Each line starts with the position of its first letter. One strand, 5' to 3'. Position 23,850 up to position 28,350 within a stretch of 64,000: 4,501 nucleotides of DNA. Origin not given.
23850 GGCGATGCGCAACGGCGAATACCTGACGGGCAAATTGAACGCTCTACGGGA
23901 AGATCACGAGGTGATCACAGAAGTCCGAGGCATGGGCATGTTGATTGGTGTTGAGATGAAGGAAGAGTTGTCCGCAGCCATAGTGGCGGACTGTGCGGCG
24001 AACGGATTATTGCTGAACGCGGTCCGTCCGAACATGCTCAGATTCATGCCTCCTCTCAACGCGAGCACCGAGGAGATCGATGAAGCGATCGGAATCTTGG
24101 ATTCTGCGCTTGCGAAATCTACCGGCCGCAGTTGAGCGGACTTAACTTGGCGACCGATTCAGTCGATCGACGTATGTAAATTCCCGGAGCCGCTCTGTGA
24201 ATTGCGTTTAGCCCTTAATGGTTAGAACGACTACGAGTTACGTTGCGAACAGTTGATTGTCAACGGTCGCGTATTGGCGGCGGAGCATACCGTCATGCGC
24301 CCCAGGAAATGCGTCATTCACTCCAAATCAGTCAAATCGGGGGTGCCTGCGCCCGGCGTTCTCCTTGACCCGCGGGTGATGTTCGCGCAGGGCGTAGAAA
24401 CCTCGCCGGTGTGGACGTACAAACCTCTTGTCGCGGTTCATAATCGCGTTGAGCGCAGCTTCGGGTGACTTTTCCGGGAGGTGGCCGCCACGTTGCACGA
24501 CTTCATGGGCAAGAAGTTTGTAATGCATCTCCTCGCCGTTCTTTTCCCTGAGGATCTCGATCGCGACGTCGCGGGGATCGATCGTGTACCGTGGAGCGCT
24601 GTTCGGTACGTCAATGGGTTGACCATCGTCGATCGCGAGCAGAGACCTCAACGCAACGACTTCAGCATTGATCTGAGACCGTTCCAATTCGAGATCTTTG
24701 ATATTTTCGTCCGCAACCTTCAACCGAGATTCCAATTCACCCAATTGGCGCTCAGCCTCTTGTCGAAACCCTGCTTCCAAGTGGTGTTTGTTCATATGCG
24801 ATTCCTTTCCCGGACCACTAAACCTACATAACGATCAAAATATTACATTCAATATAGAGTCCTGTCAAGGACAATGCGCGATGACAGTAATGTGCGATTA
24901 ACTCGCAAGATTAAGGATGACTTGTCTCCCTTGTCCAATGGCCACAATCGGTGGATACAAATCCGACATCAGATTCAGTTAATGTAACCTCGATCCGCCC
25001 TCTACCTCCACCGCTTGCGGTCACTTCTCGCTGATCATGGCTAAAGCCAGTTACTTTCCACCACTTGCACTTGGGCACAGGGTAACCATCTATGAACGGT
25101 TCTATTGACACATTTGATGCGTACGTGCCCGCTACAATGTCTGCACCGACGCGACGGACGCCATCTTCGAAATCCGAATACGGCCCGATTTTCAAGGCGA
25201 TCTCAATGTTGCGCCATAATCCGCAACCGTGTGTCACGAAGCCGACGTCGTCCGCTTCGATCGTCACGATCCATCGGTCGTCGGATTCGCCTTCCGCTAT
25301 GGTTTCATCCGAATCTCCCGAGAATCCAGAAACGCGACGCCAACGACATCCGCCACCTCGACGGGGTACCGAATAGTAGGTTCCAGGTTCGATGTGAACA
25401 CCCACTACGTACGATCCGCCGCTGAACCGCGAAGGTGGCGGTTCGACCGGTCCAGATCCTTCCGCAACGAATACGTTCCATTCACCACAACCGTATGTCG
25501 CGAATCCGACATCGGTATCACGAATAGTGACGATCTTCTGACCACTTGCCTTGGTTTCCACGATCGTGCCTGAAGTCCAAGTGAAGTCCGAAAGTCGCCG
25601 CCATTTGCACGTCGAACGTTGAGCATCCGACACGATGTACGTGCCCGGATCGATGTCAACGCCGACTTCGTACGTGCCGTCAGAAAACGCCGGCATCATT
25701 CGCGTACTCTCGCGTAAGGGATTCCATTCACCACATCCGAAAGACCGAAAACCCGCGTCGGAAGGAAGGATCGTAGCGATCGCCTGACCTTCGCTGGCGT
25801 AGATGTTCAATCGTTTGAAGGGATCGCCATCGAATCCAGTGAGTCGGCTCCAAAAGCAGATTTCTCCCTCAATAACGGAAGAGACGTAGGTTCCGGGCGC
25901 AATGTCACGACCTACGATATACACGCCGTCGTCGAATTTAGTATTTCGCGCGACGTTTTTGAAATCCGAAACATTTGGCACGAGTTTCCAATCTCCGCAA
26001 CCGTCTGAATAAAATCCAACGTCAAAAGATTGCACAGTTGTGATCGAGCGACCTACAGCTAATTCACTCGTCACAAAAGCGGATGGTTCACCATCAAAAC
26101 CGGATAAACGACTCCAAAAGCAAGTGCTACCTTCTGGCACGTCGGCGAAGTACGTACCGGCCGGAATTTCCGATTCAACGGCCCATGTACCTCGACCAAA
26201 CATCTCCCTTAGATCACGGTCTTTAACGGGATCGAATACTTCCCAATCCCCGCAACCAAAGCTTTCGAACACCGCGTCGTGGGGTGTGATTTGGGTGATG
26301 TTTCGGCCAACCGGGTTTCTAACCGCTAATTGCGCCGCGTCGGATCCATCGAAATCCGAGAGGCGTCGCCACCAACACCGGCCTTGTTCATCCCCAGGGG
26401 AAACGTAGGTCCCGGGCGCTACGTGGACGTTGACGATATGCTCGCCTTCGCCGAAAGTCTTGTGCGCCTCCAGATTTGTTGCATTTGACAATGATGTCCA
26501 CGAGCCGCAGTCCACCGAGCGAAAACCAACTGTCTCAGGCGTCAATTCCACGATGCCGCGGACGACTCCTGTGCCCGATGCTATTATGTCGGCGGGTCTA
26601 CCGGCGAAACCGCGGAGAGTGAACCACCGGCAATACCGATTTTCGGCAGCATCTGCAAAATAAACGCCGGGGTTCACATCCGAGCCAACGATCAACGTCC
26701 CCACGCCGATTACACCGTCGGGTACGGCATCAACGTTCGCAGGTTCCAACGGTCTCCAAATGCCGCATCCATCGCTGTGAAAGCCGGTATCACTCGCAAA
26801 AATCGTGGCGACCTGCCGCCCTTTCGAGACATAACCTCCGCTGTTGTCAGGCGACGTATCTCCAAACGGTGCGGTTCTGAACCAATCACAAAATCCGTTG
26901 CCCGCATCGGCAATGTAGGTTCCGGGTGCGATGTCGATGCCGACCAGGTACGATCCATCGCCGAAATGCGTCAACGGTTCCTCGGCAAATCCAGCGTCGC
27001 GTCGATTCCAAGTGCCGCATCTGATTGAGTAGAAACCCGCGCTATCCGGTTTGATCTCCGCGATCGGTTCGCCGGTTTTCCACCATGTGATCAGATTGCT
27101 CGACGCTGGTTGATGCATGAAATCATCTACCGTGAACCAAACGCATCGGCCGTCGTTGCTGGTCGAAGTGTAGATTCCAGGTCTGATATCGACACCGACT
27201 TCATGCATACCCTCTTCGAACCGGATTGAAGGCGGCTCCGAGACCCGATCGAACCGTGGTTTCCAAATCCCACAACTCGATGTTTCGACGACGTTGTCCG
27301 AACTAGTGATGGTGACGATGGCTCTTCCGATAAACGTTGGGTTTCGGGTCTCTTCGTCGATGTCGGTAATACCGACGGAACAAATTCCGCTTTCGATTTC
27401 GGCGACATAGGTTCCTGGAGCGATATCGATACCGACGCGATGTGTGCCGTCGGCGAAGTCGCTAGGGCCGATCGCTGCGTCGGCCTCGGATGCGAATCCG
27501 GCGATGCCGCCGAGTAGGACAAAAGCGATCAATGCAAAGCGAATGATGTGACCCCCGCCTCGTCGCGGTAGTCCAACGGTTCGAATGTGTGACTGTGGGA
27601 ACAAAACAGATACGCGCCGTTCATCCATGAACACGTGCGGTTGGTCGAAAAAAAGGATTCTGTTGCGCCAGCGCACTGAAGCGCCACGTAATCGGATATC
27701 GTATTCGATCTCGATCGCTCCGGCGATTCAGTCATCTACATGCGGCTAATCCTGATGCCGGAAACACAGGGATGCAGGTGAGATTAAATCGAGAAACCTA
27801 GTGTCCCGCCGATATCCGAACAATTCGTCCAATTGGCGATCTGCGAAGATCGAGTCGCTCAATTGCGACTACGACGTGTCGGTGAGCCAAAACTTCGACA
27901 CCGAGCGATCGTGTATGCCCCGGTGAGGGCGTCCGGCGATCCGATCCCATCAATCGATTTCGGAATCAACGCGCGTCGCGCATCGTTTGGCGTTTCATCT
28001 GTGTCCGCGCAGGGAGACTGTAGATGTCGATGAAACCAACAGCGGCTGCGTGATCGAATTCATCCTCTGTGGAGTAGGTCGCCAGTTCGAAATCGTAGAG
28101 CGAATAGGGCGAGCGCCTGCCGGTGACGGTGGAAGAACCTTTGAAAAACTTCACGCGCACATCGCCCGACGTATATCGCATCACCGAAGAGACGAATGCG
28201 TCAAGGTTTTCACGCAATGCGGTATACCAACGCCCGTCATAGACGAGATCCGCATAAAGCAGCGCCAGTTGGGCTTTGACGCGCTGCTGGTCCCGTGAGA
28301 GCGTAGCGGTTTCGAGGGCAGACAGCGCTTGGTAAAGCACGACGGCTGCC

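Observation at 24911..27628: Secreted ~900-aa protein made of ten tandem two-cysteine modules with no family I can name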

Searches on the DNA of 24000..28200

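Call 74: search_rna_families(source=window, start=24000, end=28200, threshold=evalue, max_evalue=0.1)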
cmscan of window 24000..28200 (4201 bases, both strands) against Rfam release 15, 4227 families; matches with E-value up to 0.1: 0.
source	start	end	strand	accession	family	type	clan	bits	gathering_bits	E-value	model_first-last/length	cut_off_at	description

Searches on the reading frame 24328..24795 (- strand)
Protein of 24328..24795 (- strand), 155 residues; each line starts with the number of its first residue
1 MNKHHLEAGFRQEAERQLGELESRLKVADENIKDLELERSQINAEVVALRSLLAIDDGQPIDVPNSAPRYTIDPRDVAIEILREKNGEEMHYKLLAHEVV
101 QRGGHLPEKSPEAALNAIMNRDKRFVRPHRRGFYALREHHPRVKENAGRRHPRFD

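Call 11: search_protein_families(library=ncbifam, proteins=[window:24328-24795:-], max_evalue=0.00001)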
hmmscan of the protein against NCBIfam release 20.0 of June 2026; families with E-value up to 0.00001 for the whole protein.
window:24328-24795:- (155 aa): 0 families

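Call 28: search_protein_families(library=pfam, proteins=[window:24328-24795:-], max_evalue=0.01)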
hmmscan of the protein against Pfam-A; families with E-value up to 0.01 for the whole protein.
window:24328-24795:- (155 aa): 1 family
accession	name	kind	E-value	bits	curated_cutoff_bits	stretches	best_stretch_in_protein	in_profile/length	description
PF05066.19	HARE-HTH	-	2.5e-07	31.4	25.9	1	76-130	5-63/71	HB1, ASXL, restriction endonuclease HTH domain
